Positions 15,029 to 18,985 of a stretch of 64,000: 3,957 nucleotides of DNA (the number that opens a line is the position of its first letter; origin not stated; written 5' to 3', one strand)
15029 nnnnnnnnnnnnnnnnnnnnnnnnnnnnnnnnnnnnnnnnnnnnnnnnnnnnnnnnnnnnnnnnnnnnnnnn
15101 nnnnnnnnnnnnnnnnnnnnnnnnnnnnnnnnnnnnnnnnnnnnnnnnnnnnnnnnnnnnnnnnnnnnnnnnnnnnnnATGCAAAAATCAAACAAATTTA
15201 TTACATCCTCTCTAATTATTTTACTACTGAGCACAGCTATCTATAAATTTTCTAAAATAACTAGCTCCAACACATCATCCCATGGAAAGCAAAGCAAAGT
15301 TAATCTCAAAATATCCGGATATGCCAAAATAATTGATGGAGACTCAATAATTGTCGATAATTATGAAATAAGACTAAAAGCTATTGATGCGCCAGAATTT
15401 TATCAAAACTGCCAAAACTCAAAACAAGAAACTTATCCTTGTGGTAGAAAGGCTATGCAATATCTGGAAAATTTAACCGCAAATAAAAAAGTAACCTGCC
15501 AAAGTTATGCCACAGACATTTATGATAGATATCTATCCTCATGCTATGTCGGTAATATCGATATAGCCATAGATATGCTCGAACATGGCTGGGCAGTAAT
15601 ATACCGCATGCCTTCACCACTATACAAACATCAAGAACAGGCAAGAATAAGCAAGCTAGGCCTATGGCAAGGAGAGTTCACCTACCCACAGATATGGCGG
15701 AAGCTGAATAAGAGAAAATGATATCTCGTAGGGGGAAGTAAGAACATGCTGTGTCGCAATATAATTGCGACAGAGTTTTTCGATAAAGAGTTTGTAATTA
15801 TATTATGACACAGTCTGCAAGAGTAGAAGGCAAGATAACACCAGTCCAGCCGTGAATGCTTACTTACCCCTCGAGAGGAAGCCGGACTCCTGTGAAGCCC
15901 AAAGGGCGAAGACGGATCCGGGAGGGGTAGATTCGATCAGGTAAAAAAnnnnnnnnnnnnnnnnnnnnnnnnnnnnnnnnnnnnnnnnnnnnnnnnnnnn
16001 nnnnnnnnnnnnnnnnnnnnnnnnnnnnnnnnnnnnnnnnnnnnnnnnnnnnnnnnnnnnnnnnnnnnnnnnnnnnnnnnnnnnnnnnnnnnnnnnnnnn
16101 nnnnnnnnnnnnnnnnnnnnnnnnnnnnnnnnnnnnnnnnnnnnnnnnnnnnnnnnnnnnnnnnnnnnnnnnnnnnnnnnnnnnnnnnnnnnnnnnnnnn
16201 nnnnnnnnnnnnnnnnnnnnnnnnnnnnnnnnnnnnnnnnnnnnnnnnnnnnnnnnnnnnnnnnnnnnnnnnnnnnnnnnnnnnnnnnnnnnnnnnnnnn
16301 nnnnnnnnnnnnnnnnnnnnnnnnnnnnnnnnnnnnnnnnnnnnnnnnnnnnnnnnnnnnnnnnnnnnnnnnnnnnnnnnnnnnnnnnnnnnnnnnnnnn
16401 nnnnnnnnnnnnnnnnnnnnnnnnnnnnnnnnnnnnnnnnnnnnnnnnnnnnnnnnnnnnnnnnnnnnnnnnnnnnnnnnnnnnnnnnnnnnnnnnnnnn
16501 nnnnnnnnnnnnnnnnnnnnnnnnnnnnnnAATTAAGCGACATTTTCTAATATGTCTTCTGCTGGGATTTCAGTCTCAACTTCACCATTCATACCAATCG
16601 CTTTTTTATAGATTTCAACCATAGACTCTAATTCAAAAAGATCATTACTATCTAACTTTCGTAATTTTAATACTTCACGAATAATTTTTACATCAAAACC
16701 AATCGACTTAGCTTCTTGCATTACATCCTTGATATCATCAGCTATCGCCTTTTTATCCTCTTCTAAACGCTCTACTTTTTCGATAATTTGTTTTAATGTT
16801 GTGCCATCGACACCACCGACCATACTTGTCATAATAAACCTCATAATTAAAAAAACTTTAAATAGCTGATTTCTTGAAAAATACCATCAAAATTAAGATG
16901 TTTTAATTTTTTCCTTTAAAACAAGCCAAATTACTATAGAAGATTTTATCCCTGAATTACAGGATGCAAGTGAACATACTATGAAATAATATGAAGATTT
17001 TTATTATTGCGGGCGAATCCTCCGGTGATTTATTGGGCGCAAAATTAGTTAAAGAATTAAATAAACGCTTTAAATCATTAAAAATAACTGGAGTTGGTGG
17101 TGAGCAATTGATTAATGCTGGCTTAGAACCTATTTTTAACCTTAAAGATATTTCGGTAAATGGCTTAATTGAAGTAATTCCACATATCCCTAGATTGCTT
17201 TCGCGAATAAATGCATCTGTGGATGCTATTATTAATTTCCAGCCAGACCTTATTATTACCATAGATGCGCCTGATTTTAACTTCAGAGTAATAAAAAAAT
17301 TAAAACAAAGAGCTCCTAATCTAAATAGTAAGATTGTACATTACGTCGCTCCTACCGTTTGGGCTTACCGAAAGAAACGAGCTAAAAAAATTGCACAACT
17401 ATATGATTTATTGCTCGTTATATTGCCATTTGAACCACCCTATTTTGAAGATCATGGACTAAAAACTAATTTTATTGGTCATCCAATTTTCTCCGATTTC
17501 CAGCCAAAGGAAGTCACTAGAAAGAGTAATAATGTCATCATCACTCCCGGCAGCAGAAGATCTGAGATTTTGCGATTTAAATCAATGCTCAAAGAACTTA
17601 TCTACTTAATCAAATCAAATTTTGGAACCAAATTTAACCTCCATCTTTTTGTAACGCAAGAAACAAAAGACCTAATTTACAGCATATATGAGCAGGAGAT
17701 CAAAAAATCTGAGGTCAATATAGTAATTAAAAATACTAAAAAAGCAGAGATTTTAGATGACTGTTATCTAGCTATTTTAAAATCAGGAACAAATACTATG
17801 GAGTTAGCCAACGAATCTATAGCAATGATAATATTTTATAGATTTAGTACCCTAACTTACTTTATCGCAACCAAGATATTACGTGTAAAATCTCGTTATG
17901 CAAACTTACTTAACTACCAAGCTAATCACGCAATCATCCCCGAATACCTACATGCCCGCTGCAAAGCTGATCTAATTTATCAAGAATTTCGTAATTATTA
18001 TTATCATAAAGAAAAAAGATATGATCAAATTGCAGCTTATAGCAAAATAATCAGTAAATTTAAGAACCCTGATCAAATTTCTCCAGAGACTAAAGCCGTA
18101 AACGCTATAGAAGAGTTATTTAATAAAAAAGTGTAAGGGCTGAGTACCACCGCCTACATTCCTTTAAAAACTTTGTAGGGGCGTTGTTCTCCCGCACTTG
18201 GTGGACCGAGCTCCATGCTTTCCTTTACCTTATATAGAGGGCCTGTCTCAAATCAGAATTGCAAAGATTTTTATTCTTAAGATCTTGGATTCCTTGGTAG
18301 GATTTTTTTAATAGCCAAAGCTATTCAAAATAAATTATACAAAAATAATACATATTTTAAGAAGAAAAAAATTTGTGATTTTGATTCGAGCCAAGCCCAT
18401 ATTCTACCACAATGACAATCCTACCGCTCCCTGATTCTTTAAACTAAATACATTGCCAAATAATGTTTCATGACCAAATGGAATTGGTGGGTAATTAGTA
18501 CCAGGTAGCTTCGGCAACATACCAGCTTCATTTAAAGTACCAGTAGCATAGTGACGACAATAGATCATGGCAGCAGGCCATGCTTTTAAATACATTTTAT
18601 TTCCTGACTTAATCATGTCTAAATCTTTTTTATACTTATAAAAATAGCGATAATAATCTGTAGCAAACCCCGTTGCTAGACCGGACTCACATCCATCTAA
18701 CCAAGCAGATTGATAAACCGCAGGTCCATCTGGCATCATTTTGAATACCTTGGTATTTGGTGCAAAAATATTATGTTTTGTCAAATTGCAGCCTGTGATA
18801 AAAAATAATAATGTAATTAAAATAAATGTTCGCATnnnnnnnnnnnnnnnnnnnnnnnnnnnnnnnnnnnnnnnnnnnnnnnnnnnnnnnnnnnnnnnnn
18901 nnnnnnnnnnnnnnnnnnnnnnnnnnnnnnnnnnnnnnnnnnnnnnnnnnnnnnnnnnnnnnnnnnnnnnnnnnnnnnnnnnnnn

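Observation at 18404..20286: Tandem array of four paralogous lipoprotein genes sharing an unrecognised two-cysteine 'x-DGC-x ... W/Y-x(4-6)-YC' domain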

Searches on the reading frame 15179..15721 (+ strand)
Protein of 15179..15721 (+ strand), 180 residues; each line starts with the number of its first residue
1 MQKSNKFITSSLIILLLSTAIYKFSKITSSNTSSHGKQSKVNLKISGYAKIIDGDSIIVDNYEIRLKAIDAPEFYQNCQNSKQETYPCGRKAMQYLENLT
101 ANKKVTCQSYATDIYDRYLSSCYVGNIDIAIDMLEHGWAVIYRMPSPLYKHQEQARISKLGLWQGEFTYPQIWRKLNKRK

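Call 60: search_protein_families(library=pfam, max_evalue=0.001, proteins=[window:15179-15721:+])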
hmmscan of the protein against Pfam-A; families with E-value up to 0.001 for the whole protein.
window:15179-15721:+ (180 aa): 1 family
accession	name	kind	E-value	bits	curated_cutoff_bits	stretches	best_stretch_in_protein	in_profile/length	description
PF00565.23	SNase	-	7.4e-15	55.8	21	1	64-164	2-106/107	Staphylococcal nuclease homologue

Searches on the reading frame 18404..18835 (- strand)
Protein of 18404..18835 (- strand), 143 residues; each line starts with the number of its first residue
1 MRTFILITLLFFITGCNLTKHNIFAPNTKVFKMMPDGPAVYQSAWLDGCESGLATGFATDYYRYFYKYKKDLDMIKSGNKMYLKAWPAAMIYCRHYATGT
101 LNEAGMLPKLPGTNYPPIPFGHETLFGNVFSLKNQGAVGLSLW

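Call 3: search_protein_families(library=pfam, max_evalue=1, proteins=[window:18407-18835:-])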
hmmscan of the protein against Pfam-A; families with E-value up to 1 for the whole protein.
seq(143 aa): 0 families

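Call 4: search_protein_families(library=ncbifam, max_evalue=1, proteins=[window:18407-18835:-])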
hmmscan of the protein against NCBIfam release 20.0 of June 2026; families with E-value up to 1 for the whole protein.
seq(143 aa): 0 families

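Call 73: search_protein_families(library=padloc, max_evalue=0.01, proteins=[window:18404-18835:-])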
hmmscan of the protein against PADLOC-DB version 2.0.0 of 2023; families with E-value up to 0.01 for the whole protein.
window:18404-18835:- (143 aa): 0 families

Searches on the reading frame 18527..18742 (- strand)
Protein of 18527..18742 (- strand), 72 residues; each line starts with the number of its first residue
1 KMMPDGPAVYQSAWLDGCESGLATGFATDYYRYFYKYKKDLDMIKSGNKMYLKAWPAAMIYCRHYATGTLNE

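Call 13: find_homologous_proteins(query=A1, max_evalue=1)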
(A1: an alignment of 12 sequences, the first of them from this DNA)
Query A1 (12 sequences) (71 aa, profile of the alignment): 19 proteins with E <= 1 among 63 candidates.
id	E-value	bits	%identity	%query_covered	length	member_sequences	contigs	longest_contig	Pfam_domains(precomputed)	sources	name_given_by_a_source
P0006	6.9e-23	98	24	83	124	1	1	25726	-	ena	-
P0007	2.0e-22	97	100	100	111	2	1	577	-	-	-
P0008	4.3e-21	93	30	87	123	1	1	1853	-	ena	-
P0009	4.5e-20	89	66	100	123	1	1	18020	-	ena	-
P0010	1.3e-19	88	38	30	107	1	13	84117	-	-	-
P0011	6.9e-19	86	38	30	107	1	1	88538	-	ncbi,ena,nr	ncbi:MAG: hypothetical protein ISQ32_00020 [Rickettsiales bacterium]|nr:hypothetical protein [Ricket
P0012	1.3e-18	85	38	30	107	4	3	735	-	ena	-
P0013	7.0e-18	82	38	30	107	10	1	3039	-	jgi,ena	-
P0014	4.2e-16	77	66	99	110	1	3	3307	-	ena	-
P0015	5.4e-16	76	42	87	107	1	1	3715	-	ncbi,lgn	-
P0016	1.7e-15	75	48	100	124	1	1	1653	-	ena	-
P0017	1.6e-14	71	38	30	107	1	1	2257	-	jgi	jgi:hypothetical protein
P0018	2.1e-14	71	37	87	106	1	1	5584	-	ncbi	-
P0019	2.3e-14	71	40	87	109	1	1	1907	-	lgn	-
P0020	3.8e-14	70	35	89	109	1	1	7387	-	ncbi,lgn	-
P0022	2.8e-13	68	40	89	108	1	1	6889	-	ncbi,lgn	-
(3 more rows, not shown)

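Call 18: search_solved_structures(query=A2, max_evalue=10, show_alignments=2)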
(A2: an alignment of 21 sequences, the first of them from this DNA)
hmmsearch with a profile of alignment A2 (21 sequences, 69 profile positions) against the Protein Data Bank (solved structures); distinct sequences matched with E-value up to 10: 1.
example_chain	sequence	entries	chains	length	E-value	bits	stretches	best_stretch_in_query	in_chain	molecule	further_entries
4drh_B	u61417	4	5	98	0.86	13.1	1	28-64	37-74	Serine/threonine-protein kinase mTOR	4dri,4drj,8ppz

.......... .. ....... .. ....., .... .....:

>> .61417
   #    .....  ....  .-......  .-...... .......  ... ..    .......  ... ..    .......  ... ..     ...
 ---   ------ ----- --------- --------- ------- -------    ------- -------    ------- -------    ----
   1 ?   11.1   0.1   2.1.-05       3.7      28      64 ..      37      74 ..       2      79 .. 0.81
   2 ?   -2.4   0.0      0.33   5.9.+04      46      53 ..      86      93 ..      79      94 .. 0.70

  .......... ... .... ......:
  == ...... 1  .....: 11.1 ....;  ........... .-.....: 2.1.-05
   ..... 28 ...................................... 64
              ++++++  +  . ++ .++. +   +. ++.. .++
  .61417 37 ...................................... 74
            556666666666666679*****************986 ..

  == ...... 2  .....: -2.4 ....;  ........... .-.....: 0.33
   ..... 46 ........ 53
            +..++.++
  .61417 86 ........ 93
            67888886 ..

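Call 20: find_encoding_contigs(protein=P0020, flank=4000, max_places=3)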
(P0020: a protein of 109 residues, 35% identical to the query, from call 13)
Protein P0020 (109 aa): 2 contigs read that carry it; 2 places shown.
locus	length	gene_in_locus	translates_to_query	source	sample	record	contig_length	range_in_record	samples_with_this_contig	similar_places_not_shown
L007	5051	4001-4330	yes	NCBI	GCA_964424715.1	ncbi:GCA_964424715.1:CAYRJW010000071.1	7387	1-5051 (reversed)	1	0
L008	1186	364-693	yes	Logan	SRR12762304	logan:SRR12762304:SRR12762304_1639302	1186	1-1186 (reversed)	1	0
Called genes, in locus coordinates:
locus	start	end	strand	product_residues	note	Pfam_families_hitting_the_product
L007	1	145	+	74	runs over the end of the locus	PF07330:DUF1467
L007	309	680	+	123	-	PF00164:Ribosom_S12_S23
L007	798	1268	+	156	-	PF00177:Ribosomal_S7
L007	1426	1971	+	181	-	-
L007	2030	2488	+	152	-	-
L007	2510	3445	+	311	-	PF01145:Band_7, PF16200:Band_7_C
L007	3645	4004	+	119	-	-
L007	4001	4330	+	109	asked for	-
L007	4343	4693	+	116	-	-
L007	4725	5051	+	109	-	?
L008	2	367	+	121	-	?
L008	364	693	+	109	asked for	-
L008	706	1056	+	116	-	-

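Call 21: find_encoding_contigs(protein=P0022, flank=4000, max_places=3)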
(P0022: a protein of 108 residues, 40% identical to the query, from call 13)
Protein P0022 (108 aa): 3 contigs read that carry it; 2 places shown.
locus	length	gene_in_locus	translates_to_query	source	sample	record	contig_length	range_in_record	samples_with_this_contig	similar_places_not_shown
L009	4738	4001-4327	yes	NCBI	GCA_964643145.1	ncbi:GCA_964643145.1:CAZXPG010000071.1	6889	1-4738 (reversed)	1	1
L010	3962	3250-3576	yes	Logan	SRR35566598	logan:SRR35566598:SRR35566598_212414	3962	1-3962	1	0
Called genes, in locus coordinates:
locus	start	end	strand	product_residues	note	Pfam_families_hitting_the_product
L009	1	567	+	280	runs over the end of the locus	PF03372:Exo_endo_phos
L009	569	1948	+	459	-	PF00070:Pyr_redox (faint), PF01210:NAD_Gly3P_dh_N (faint), PF01408:GFO_IDH_MocA (faint), PF01488:Shikimate_DH (faint), PF02254:TrkA_N, PF13241:NAD_binding_7 (weak), PF02254:TrkA_N, PF02080:TrkA_C, +6 more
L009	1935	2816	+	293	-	PF01063:Aminotran_4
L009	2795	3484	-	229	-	PF12766:Pyridox_oxase_2, PF01243:PNPOx_N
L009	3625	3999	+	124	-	-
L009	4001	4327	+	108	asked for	-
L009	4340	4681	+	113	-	-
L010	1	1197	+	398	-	?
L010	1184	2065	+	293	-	PF01063:Aminotran_4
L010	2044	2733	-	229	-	PF12766:Pyridox_oxase_2, PF01243:PNPOx_N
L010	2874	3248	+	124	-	-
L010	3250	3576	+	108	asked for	-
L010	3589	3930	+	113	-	-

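Call 28: predict_structure(alignment_id=A2)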
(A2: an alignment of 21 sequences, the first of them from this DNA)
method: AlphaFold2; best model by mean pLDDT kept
length: 72 residues; sequences in the alignment: 21
mean_pLDDT: 83.1   pTM: 0.69
mean pLDDT of the five models: 83.1, 80.7, 80.3, 78.5, 74.8
residues with pLDDT >= 90: 24; 70-90: 38; 50-70: 9; < 50: 1
segments of 3 or more residues with pLDDT < 50: none
pLDDT, mean of each block of 10 residues (from residue 1): 81 91 76 77 89 91 82 54
secondary structure, 60 per line:
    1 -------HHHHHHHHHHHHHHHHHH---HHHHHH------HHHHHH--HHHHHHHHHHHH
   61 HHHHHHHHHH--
elements in order: H8-25 H29-34 H41-46 H49-70

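Call 30: search_protein_representatives(alignment_id=A2)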
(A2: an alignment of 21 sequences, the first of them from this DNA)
Query: 21 sequences, 69 profile positions. Proteins with E-value up to 0.001 (for the whole library): 590; up to 1e-10: 245; up to 1e-30: 2. The best 150 are listed.
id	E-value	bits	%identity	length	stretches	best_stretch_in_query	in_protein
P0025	1.4e-41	156.6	-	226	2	1-68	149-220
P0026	7.1e-37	141.6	-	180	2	2-65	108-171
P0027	1.0e-25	105.8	-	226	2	5-63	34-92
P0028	1.6e-25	105.2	-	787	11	9-60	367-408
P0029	6.8e-24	100.0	-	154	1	2-68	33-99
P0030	7.1e-24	99.9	-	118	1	2-68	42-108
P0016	1.4e-23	99.0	-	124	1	2-68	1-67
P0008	2.3e-23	98.3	-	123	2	1-67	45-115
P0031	2.9e-22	94.8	-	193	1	2-67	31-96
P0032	6.7e-22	93.6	-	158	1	2-67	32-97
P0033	1.1e-21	92.9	-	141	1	2-64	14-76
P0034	1.3e-21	92.6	-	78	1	5-63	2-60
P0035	2.4e-21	91.8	-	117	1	2-67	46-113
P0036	5.3e-21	90.7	-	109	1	2-68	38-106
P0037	1.1e-20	89.8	-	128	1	2-67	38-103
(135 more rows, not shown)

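Call 32: fold_search(model_id=the predicted structure, library=pdb)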
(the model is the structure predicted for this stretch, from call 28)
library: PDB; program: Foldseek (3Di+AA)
matches with E <= 10: 2; with E <= 0.001: 0
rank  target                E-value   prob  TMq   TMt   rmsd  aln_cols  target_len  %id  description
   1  7kkb_B                6.7e+00  0.06  0.33  0.21   7.2        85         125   12  Fluoride channel Fluc-Ec2 mutant S81C with bromide (released 2021-08-04)
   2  8j24_D                7.9e+00  0.04  0.25  0.09  10.7        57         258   18  Cryo-EM structure of FFAR2 complex bound with acetic acid (released 2024-01-24)

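Call 35: search_protein_families(library=pfam, alignment_id=A3, max_evalue=0.1)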
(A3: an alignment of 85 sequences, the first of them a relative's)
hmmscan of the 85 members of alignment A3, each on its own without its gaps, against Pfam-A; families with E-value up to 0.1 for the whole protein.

A. member 1, P0029 (154 aa): 0 families

B. families by the number of members that match (of 85 scanned): 8 families
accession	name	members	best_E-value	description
PF08139.17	LPAM_1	3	0.00014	Prokaryotic membrane lipoprotein lipid attachment site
PF20487.3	DUF6726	2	0.03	Family of unknown function (DUF6726)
PF03567.20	Sulfotransfer_2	1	0.021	Sulfotransferase family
PF00835.24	SNAP-25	1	0.043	SNAP-25 family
PF02537.21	CRCB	1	0.045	CrcB-like protein, Camphor Resistance (CrcB)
PF13315.11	DUF4085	1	0.069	Protein of unknown function (DUF4085)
PF13634.11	Nucleoporin_FG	1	0.071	Nucleoporin FG repeat region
PF25031.1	SBSPON_C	1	0.083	SBSPON-like, C-terminal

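Call 36: search_protein_families(library=ncbifam, alignment_id=A3, max_evalue=0.1)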
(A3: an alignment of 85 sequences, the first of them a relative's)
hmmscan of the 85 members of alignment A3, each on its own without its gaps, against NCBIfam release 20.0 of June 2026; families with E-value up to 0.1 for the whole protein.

A. member 1, P0029 (154 aa): 0 families

B. families by the number of members that match (of 85 scanned): 15 families
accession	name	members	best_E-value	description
NF008518.1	PRK11443.1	4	0.0039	lipoprotein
NF047847.2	SS_mature_LptM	4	0.014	LPS translocon maturation chaperone LptM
NF041529.1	LvhB7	2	0.026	T4SS-associated protein LvhB7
NF049856.1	Alvin2107_sulfur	1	0.0027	Alvin_2107 family globule sulfur oxidation protein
NF000429.2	blaOXA-63_like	1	0.0058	OXA-63 family oxacillin-hydrolyzing class D beta-lactamase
NF010456.0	PRK13883.1-2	1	0.011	conjugal transfer protein TrbH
TIGR03889.1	nitrile_acc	1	0.02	nitrile hydratase accessory protein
NF010433.1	PRK13859.1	1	0.05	type IV secretion system lipoprotein VirB7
NF041385.1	Dggglyphlred_Halo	1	0.064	digeranylgeranylglycerophospholipid reductase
NF009336.0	PRK12696.1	1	0.064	flagellar basal body L-ring protein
NF007640.0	PRK10307.1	1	0.066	WcaI family glycosyltransferase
NF038224.1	OmpA_like_CmpA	1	0.068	C-OmpA-like family protein CmpA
NF053838.1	hit_Bd0108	1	0.083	predatory lifecycle switch protein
NF007830.1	PRK10540.1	1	0.086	osmotically-inducible lipoprotein OsmB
NF038104.1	lipo_NF038104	1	0.087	NF038104 family lipoprotein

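Call 63: find_encoding_contigs(protein=P0028, flank=5000, max_places=2)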
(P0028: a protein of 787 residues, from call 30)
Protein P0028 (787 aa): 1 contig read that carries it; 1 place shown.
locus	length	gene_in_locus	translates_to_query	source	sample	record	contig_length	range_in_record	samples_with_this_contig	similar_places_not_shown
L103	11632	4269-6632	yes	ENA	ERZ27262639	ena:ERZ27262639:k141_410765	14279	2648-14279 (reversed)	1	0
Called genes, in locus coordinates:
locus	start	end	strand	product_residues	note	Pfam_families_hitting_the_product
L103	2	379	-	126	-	?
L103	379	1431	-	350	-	PF13685:Fe-ADH_2 (faint), PF01761:DHQ_synthase, PF24621:DHQS_C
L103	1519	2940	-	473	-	PF02080:TrkA_C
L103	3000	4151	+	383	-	PF01702:TGT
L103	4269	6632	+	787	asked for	-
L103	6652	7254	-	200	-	-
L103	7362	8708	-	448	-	PF10396:TrmE_N, PF12631:MnmE_helical, PF03193:RsgA_GTPase (faint), PF00009:GTP_EFTU (faint), PF00350:Dynamin_N (faint), PF01926:MMR_HSR1, PF02421:FeoB_N, PF04548:AIG1 (weak)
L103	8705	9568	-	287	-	PF14804:Jag_N, PF18472:HP1451_C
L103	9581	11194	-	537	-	PF14849:YidC_periplas, PF02096:60KD_IMP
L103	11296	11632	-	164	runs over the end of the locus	PF00825:Ribonuclease_P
